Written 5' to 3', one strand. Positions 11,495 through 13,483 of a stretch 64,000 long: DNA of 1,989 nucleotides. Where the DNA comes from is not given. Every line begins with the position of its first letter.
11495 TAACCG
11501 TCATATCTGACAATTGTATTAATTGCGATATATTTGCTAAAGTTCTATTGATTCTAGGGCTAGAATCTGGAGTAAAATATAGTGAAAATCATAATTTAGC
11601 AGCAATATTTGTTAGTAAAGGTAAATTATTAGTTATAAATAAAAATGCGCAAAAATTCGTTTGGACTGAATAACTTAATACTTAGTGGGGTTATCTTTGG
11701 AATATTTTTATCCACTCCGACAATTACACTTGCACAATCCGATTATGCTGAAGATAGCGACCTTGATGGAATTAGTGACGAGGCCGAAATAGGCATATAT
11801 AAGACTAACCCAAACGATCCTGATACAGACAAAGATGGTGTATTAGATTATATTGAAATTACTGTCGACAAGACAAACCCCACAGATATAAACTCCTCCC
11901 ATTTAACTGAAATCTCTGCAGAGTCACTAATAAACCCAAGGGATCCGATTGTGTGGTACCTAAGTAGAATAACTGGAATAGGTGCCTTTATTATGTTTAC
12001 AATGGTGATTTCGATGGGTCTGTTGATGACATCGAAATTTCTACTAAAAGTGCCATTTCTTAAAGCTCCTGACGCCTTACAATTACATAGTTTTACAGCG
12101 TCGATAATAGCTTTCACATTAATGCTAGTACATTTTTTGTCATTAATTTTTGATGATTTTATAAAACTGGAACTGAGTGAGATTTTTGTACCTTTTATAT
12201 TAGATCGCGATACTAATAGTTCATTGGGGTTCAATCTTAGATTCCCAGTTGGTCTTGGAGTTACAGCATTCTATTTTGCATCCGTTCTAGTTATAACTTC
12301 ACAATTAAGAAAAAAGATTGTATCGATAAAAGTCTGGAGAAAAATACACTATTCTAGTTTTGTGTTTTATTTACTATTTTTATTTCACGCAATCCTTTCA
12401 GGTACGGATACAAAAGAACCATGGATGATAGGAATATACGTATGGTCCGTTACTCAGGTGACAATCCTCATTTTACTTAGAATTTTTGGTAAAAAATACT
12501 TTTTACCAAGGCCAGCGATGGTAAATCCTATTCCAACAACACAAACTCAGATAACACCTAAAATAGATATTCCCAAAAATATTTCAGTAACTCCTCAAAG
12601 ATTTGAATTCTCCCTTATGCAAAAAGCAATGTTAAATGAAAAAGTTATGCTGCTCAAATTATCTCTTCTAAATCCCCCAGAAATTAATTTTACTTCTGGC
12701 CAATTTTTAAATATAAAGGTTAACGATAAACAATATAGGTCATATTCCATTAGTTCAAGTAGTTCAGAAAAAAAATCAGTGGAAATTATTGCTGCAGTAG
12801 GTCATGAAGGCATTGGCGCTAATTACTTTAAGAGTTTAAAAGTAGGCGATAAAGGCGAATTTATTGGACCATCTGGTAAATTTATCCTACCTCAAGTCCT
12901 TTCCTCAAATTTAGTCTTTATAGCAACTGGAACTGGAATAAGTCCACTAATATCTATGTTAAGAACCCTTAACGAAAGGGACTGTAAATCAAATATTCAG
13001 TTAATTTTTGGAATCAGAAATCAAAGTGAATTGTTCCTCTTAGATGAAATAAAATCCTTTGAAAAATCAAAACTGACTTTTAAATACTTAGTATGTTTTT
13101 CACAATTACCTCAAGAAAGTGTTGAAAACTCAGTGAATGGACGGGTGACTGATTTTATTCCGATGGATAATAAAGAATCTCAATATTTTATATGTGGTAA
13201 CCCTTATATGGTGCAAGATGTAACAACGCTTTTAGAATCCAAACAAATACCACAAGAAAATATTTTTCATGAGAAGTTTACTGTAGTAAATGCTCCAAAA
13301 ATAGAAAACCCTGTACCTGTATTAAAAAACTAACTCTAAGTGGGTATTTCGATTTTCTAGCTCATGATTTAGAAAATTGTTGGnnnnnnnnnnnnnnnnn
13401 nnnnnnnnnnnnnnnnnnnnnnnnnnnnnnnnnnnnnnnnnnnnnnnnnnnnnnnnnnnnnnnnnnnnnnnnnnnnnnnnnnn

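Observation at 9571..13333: Five-gene operon coupling a ferredoxin, a cytoplasmic ApbE flavin transferase and a NOX-like bis-heme flavocytochrome: candidate trans-membrane electron-export system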

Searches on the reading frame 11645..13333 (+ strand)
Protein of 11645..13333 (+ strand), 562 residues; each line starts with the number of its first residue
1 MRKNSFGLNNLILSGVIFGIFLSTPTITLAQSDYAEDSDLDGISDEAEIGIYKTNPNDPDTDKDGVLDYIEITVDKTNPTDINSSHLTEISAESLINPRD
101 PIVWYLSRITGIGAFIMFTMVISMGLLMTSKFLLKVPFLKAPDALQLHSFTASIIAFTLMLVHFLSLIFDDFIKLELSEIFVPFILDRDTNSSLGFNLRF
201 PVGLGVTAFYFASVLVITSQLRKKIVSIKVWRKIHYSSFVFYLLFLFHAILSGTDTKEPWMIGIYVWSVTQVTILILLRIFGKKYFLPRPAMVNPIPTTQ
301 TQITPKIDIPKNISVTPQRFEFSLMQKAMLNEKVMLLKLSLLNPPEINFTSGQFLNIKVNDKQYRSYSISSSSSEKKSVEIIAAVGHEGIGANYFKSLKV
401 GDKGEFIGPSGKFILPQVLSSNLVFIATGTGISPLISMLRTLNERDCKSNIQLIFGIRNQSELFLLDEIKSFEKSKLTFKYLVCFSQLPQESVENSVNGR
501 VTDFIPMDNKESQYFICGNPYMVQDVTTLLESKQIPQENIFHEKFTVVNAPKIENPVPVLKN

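Call 3: search_protein_families(library=pfam, proteins=[window:11645-13333:+], max_evalue=0.01)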
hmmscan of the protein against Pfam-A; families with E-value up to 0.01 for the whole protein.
window:11645-13333:+ (562 aa): 5 families
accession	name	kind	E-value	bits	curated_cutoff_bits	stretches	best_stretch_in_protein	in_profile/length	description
PF00175.26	NAD_binding_1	-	1.6e-15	58.1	22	1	425-526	1-107/109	Oxidoreductase NAD-binding domain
PF00970.30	FAD_binding_6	-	2.6e-11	44.2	21.1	1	322-413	2-97/99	Oxidoreductase FAD-binding domain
PF08030.17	NAD_binding_6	-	8.1e-07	29.7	22.2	1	421-469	2-59/156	Ferric reductase NAD binding domain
PF01794.25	Ferric_reduct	-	1.5e-05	25.5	28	1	110-245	1-120/121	Ferric reductase like transmembrane component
PF18884.5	TSP3_bac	-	0.00038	20.7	25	1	37-59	1-22/22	Bacterial TSP3 repeat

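Call 4: search_protein_families(library=ncbifam, proteins=[window:11645-13333:+], max_evalue=0.01)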
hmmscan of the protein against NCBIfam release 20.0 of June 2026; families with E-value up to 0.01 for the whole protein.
window:11645-13333:+ (562 aa): 30 families (the best 25 are shown)
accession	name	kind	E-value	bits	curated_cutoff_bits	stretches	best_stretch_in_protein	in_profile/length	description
NF040810.1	BenC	equivalog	4.5e-40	137.8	430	1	315-546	100-331/333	benzoate 1,2-dioxygenase electron transfer component BenC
NF045803.1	MethMoxFADbindMmoC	equivalog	1.4e-33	116.1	500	1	317-545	104-340/343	aromatic/alkene monooxygenase hydroxylase FAD-binding subunit MmoC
NF008822.0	PRK11872.1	equivalog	2.9e-26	92.3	402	1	320-549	107-339/341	anthranilate 1,2-dioxygenase electron transfer component AntC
NF009805.0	PRK13289.1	equivalog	1.8e-23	83.1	432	1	347-546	183-393/399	NO-inducible flavohemoprotein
TIGR02160.1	PA_CoA_Oxy5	hypoth_equivalog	2e-21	76.2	420.8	1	347-552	31-248/352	1,2-phenylacetyl-CoA epoxidase subunit PaaE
NF007964.0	PRK10684.1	equivalog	7.2e-21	74.5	383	1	331-548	19-240/333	NADH oxidoreductase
NF005963.0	PRK08051.1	equivalog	2.1e-20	73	230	1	337-546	19-231/233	NAD(P)H-flavin reductase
NF052252.1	flav_redu_LuxG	exception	6.9e-18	64.7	340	1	338-547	17-231/232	flavin mononucleotide reductase LuxG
TIGR01941.1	nqrF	equivalog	3.8e-16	59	295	1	356-545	198-403/405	NADH:ubiquinone reductase (Na(+)-transporting) subunit F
NF008178.0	PRK10926.1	equivalog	5.7e-15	55.3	390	1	342-533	24-228/248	ferredoxin--NADP(+) reductase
NF006220.0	PRK08345.1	subfamily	2e-14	53.5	395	1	332-541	25-247/294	cytochrome-c3 hydrogenase subunit gamma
NF058606.1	GlBtMonoRdsGbcB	equivalog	2.2e-14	53.1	500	1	349-547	43-249/362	glycine betaine monooxygenase reductase subunit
TIGR03224.1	benzo_boxA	equivalog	1.3e-13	50.7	459.2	1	387-529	233-381/411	benzoyl-CoA 2,3-epoxidase subunit BoxA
NF004317.0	PRK05713.1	equivalog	3.3e-12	46.3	338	1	336-545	106-308/312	iron-sulfur-binding ferredoxin reductase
NF000798.0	PRK00054.1-3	equivalog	5.1e-11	42.7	219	1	345-536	27-200/244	dihydroorotate dehydrogenase electron transfer subunit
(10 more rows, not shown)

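Call 9: find_homologous_proteins(query=window:11645-13333:+, max_evalue=0.00001)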
Query window:11645-13333:+ (562 aa): 37 proteins with E <= 0.00001 among 8000 candidates.
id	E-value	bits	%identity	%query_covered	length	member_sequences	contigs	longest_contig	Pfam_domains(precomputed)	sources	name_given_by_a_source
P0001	0.0e+0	1235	100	100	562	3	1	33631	PF01794.26,PF00175.27,PF08030.18,PF00970.31,PF18884.6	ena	-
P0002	0.0e+0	1043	83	100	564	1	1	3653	PF00175.27,PF08030.18,PF00970.31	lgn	-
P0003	2.5e-237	807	84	79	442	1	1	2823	PF00970.31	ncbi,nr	ncbi:MAG: hypothetical protein QG570_504, partial [Patescibacteria group bacterium]|nr:hypothetical 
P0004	2.3e-142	494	46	97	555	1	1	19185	PF00175.27,PF00970.31,PF18884.6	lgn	-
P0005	2.2e-140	487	45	91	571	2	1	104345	PF00175.27,PF00970.31,PF18884.6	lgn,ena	-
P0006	3.9e-139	483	45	93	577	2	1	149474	PF00175.27,PF00970.31,PF18884.6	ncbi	-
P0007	9.6e-127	442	41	98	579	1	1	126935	PF00175.27,PF00970.31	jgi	-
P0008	4.1e-103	364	60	52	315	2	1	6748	PF01794.26,PF18884.6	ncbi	-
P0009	4.0e-100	354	62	47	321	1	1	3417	-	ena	-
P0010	9.8e-100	353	58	51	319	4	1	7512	PF18884.6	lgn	-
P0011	5.6e-86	308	54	49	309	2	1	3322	PF18884.6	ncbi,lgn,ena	-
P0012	1.6e-83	299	52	51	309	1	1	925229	PF01794.26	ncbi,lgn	-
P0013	5.5e-83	298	50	53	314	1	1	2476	PF01794.26,PF18884.6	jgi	jgi:methionine sulfoxide reductase heme-binding subunit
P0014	2.2e-76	276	49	51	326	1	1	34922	PF18884.6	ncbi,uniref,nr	ncbi:hypothetical protein GYA27_04480 [candidate division WWE3 bacterium]|uniref:Ferric oxidoreducta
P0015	1.7e-75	273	52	45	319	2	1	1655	PF18884.6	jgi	-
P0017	2.3e-23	101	33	36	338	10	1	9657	PF00111.33,PF00175.27,PF00970.31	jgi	jgi:Na+-transporting NADH:ubiquinone oxidoreductase subunit F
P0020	4.5e-19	87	34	36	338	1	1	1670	PF00111.33,PF00175.27,PF08030.18,PF00970.31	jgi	jgi:NAD(P)H-flavin reductase/ferredoxin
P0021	2.4e-17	81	28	34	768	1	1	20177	PF01266.31,PF01593.31,PF13450.13,PF00175.27,PF00970.31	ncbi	-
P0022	4.3e-17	80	29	34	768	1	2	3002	PF01266.31,PF01593.31,PF13450.13,PF00890.31,PF00175.27,PF00970.31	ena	-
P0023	1.9e-14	72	31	37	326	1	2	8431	PF00111.33,PF00175.27,PF00970.31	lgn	-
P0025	8.5e-14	69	31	35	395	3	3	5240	PF00111.33,PF00175.27,PF00970.31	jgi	jgi:ferredoxin-NADP reductase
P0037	1.7e-6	45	26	38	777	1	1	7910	PF08447.19,PF13426.14,PF00175.27,PF08448.17,PF02518.32,PF00512.32,PF00989.32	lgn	-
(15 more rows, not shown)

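Call 10: search_solved_structures(query=window:11645-13333:+, max_evalue=0.01, show_alignments=2)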
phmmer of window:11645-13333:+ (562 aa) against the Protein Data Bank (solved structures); distinct sequences matched with E-value up to 0.01: 127 (the best 60 are shown).
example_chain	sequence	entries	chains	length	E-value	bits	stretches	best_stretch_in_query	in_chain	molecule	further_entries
1krh_A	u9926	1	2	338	2.6e-22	82.6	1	318-546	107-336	Benzoate 1,2-Dioxygenase Reductase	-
1tvc_A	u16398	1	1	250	1.1e-21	80.5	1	347-546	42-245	METHANE MONOOXYGENASE COMPONENT C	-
2eix_A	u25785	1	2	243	6.4e-15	58.2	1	316-524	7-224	NADH-cytochrome b5 reductase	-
2rc5_A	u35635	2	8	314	1e-14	57.5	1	387-523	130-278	Ferredoxin-NADP reductase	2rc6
4wqm_A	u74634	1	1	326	1.4e-13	53.7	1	314-545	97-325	Toluene-4-monooxygenase electron transfer component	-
5ogx_A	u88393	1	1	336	1.7e-13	53.5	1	340-547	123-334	Cytochrome P450 reductase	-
1fdr_A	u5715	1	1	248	2.5e-13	52.9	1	342-534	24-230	FLAVODOXIN REDUCTASE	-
3fpk_A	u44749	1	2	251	1.1e-11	47.5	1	343-534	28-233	Ferredoxin-NADP reductase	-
8dos_A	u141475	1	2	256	1.6e-11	46.9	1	343-534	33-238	Flavodoxin/ferredoxin--NADP reductase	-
7rom_A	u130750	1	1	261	3.1e-11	46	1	321-526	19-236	NADH-cytochrome b5 reductase 1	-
2xnj_A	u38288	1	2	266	4.8e-11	45.4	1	342-534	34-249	FERREDOXIN NADP-H REDUCTASE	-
2ok7_A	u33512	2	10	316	6e-11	45.1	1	379-532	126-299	Putative ferredoxin--NADP reductase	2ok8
3jqq_A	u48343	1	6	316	8.5e-11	44.6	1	379-532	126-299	Ferredoxin NADP reductase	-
3jqp_A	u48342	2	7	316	2e-10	43.4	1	379-532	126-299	Ferredoxin NADP reductase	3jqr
2r6h_A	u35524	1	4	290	3e-10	42.8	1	388-545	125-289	NADH:ubiquinone oxidoreductase, Na translocating, F subunit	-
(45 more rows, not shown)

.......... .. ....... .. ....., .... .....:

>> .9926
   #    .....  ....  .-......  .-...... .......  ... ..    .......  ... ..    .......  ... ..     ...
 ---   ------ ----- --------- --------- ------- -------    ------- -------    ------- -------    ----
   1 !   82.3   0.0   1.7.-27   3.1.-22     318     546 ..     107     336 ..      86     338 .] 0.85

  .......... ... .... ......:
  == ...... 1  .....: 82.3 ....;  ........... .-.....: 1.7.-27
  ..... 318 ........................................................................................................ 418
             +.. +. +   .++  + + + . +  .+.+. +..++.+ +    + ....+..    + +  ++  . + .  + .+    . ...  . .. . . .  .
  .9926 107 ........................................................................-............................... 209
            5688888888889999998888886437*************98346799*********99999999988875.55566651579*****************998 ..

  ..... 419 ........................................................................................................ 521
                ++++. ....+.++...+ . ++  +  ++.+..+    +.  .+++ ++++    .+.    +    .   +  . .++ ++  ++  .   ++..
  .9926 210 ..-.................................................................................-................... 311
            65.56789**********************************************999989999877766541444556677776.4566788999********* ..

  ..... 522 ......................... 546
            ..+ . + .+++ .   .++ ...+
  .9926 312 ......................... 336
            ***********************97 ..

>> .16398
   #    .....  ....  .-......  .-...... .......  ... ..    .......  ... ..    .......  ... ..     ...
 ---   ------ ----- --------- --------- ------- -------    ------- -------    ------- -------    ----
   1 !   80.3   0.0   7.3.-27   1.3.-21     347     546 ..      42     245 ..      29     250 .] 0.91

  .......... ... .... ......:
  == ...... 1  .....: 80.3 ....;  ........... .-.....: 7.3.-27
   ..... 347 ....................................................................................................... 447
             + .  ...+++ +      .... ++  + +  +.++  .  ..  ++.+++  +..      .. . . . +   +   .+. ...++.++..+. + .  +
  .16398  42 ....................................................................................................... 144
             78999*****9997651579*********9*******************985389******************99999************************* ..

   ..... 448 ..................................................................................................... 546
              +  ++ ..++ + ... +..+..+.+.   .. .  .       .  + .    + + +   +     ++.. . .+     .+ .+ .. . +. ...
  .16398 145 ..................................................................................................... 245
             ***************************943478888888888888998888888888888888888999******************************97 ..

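Call 11: find_encoding_contigs(protein=P0005, flank=7000, max_places=2)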
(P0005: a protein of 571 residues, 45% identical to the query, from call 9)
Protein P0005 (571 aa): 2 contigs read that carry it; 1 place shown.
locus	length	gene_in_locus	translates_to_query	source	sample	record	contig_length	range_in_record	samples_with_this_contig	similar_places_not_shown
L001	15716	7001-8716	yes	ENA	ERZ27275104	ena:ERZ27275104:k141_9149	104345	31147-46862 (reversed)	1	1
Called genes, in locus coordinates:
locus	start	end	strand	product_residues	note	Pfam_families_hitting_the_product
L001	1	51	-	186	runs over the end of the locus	-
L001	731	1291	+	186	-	-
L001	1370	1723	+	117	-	PF08818:DUF1801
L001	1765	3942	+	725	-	PF05228:CHASE4, PF00512:HisKA, PF02518:HATPase_c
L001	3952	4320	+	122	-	PF00072:Response_reg, PF23198:PDE8A_N (faint)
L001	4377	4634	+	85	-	PF01022:HTH_5, PF12840:HTH_20, PF12802:MarR_2 (weak)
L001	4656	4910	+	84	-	PF00462:Glutaredoxin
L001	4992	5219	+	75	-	PF13459:Fer4_15, PF13370:Fer4_13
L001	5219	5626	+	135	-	-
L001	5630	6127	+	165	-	-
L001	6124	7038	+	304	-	PF02424:ApbE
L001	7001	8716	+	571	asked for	PF18884:TSP3_bac (faint), PF00970:FAD_binding_6, PF00175:NAD_binding_1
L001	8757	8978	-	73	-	-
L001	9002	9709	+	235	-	-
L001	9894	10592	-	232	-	-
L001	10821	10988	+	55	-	-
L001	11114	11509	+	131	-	-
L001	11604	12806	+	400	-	PF09992:NAGPA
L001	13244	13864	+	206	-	-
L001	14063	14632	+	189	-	-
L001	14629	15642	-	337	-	PF07478:Dala_Dala_lig_C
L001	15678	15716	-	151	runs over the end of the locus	PF00583:Acetyltransf_1, PF13673:Acetyltransf_10, PF13508:Acetyltransf_7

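Call 12: find_encoding_contigs(protein=P0006, flank=7000, max_places=2)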
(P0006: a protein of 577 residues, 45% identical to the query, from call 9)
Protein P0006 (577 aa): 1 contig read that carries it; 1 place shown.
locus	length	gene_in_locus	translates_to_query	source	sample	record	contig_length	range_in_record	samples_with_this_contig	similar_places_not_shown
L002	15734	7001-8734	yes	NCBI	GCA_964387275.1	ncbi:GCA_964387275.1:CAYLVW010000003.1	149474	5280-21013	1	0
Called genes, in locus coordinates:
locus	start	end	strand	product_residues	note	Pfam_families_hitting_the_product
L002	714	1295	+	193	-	-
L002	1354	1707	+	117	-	PF08818:DUF1801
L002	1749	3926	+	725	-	PF05228:CHASE4, PF00512:HisKA, PF02518:HATPase_c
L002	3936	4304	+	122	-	PF00072:Response_reg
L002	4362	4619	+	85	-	PF01022:HTH_5, PF12840:HTH_20, PF12802:MarR_2 (weak)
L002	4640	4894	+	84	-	PF00462:Glutaredoxin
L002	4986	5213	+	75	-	PF13459:Fer4_15, PF13370:Fer4_13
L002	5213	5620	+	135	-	-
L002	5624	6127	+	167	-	-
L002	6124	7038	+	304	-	PF02424:ApbE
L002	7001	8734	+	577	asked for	PF18884:TSP3_bac (faint), PF00970:FAD_binding_6, PF00175:NAD_binding_1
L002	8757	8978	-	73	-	-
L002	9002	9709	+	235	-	-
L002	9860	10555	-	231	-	-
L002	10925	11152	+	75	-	-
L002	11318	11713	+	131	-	-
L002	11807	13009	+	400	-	PF09992:NAGPA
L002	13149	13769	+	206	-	-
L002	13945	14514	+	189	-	PF01832:Glucosaminidase (weak)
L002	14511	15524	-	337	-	PF07478:Dala_Dala_lig_C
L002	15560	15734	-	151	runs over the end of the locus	PF13673:Acetyltransf_10, PF00583:Acetyltransf_1, PF13508:Acetyltransf_7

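Call 13: find_encoding_contigs(protein=P0007, flank=7000, max_places=2)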
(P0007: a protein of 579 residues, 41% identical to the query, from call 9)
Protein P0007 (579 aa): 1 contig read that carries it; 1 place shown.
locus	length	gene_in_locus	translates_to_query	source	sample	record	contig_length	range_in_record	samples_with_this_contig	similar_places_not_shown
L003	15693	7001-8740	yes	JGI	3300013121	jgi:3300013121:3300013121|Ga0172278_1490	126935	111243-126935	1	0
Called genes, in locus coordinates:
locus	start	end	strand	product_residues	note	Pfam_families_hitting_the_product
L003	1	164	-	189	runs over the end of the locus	-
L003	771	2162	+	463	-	-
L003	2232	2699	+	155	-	-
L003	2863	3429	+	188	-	PF03352:Adenine_glyco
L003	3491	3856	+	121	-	-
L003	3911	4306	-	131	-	-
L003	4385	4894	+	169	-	-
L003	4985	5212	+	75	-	PF06902:Fer4_19 (weak), PF13459:Fer4_15, PF13370:Fer4_13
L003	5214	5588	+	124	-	-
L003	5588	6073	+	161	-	-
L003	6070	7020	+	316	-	PF02424:ApbE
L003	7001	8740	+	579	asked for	PF00970:FAD_binding_6, PF00175:NAD_binding_1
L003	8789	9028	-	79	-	-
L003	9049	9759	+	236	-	-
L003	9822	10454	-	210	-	-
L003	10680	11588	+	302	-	PF01636:APH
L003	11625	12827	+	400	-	PF09992:NAGPA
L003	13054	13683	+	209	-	-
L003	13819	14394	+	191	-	-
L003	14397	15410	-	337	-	PF07478:Dala_Dala_lig_C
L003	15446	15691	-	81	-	?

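Call 14: find_encoding_contigs(protein=P0012, flank=7000, max_places=2)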
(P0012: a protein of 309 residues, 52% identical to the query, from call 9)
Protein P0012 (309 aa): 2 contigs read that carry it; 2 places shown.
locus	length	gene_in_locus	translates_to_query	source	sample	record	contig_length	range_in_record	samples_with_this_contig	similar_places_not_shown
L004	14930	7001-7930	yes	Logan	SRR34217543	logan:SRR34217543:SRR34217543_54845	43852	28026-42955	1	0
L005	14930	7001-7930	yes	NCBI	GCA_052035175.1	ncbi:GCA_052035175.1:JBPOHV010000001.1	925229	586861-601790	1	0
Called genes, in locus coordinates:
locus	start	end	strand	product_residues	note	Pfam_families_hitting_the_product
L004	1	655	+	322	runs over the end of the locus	PF01699:Na_Ca_ex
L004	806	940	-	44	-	-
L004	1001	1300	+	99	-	-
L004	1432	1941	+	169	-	PF10706:Aminoglyc_resit (weak)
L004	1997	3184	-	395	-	PF00083:Sugar_tr, PF07690:MFS_1, PF12832:MFS_1_like, PF13347:MFS_2, PF06779:MFS_4, PF07690:MFS_1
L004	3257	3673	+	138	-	PF00903:Glyoxalase, PF06983:3-dmu-9_3-mt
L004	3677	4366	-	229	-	-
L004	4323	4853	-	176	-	PF01300:Sua5_yciO_yrdC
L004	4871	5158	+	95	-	PF01541:GIY-YIG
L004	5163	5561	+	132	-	-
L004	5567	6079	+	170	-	-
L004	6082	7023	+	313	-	PF02424:ApbE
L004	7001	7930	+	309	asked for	PF01794:Ferric_reduct (weak)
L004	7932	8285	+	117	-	PF01863:YgjP-like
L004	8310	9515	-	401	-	PF00270:DEAD, PF04851:ResIII (weak), PF00271:Helicase_C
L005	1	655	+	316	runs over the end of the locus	PF01699:Na_Ca_ex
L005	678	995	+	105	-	-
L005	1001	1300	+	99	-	-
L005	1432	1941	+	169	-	PF10706:Aminoglyc_resit (weak)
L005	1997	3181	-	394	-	PF07690:MFS_1, PF12832:MFS_1_like, PF13347:MFS_2, PF00083:Sugar_tr, PF06779:MFS_4, PF07690:MFS_1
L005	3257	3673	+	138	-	PF00903:Glyoxalase, PF06983:3-dmu-9_3-mt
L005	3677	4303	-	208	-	-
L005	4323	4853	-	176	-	PF01300:Sua5_yciO_yrdC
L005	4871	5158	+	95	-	PF01541:GIY-YIG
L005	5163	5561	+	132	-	-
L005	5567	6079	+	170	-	-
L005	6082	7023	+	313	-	PF02424:ApbE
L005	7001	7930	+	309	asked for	PF01794:Ferric_reduct (weak)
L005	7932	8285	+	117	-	PF01863:YgjP-like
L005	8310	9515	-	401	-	PF00270:DEAD, PF04851:ResIII (weak), PF00271:Helicase_C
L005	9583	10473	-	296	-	-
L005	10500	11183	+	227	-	-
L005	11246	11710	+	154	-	PF13473:Cupredoxin_1, PF07731:Cu-oxidase_2 (faint), PF07732:Cu-oxidase_3 (faint), PF00127:Copper-bind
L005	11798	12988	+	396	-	PF00579:tRNA-synt_1b, PF22421:SYY_C-terminal, PF01479:S4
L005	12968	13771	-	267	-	PF07714:PK_Tyr_Ser-Thr, PF00069:Pkinase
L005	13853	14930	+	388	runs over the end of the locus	PF00089:Trypsin, PF13365:Trypsin_2, PF00595:PDZ (weak), PF13180:PDZ_2, PF17820:PDZ_6 (weak)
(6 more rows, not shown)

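Call 15: find_encoding_contigs(protein=P0014, flank=7000, max_places=2)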
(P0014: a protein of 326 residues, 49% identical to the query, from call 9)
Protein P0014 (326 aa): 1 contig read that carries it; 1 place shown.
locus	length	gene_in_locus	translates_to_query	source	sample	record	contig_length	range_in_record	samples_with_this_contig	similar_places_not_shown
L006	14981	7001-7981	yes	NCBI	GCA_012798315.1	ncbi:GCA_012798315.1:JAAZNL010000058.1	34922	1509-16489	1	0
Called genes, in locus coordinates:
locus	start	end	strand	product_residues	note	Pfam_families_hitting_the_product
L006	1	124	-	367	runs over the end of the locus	PF01757:Acyl_transf_3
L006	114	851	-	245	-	PF00657:Lipase_GDSL, PF13472:Lipase_GDSL_2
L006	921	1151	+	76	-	-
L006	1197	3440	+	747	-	PF11369:DUF3160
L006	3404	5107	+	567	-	PF09587:PGA_cap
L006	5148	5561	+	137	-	-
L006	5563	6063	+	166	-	-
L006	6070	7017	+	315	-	PF02424:ApbE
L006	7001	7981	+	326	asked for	PF18884:TSP3_bac (faint)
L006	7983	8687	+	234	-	PF00970:FAD_binding_6, PF00175:NAD_binding_1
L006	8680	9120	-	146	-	PF04073:tRNA_edit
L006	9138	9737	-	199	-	-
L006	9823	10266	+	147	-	PF07963:N_methyl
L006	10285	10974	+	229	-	-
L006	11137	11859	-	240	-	-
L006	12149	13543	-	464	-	PF04055:Radical_SAM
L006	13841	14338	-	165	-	-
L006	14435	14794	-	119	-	-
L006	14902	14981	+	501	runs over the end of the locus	PF08448:PAS_4, PF13426:PAS_9, PF08447:PAS_3, PF00989:PAS, PF08448:PAS_4, PF13426:PAS_9, PF08447:PAS_3, PF00512:HisKA, +3 more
